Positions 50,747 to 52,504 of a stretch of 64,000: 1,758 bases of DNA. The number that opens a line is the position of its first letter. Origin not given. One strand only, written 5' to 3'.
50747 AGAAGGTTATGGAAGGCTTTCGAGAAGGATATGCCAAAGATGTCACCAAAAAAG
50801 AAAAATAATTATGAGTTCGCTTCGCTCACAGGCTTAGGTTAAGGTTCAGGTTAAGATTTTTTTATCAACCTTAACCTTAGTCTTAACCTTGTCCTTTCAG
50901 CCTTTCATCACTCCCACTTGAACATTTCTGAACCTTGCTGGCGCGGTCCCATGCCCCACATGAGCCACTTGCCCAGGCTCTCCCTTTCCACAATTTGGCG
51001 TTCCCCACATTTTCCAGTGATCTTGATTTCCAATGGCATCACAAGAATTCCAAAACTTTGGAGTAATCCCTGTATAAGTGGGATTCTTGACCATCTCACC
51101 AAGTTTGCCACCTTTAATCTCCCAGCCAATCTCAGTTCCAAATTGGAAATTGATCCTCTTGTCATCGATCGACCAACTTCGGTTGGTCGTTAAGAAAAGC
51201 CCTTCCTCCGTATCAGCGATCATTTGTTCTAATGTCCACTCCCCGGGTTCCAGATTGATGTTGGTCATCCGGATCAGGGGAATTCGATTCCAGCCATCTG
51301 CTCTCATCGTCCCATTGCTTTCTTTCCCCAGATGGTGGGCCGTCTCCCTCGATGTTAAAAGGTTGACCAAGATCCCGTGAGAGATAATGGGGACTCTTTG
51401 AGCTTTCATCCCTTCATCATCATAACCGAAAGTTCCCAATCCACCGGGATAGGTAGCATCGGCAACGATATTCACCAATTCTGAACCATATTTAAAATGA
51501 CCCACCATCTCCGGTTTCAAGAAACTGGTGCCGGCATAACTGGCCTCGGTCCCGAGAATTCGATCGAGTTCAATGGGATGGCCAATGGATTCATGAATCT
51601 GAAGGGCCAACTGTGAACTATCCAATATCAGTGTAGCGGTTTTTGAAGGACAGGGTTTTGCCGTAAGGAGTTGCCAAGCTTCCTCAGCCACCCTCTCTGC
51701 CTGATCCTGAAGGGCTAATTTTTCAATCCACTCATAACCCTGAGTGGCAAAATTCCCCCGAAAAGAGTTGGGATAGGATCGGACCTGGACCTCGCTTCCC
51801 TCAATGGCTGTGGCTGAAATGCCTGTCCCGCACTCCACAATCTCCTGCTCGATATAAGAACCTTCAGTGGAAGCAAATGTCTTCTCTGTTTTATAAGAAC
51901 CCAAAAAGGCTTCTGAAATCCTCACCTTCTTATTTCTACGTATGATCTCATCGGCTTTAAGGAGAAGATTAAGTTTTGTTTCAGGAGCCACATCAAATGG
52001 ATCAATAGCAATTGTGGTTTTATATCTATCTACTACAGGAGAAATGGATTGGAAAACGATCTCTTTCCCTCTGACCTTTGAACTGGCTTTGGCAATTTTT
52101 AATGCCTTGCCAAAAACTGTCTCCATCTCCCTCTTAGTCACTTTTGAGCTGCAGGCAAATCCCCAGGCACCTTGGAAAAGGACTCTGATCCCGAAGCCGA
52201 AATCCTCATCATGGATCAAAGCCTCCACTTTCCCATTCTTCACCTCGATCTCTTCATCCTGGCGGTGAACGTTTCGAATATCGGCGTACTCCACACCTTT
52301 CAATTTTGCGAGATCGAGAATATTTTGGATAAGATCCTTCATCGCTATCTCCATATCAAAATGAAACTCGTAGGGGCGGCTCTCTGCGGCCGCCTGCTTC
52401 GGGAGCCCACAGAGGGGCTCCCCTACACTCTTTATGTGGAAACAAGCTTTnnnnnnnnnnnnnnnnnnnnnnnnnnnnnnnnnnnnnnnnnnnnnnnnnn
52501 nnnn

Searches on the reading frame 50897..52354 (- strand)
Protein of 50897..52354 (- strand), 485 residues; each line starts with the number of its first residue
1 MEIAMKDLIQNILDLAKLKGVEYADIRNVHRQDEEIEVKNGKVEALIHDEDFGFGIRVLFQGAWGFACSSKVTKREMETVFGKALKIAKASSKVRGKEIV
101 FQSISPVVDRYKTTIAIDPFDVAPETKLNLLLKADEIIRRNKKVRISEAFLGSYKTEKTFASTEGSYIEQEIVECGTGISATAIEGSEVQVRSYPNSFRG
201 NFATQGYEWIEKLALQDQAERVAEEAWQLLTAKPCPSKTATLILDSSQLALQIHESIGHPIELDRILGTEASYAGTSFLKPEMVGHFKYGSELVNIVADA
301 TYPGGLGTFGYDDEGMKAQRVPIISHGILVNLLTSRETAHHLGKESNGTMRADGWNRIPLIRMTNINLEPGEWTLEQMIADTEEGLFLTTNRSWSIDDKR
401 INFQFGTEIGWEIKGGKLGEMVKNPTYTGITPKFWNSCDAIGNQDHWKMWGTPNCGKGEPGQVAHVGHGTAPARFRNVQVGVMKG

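Call 36: search_protein_families(library=pfam, proteins=[window:50897-52354:-], max_evalue=0.00001)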
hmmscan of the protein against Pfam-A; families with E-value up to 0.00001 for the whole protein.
window:50897-52354:- (485 aa): 3 families
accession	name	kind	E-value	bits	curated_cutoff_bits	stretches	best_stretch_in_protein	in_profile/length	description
PF19289.4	PmbA_TldD_3rd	-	1.9e-42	145.3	22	1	238-479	2-217/220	PmbA/TldA metallopeptidase C-terminal domain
PF01523.21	PmbA_TldD_1st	-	1.3e-11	44.9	20.9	1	24-88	1-65/65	PmbA/TldA metallopeptidase domain 1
PF19290.4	PmbA_TldD_2nd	-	1.7e-09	38.5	20.9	1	118-226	2-105/109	PmbA/TldA metallopeptidase central domain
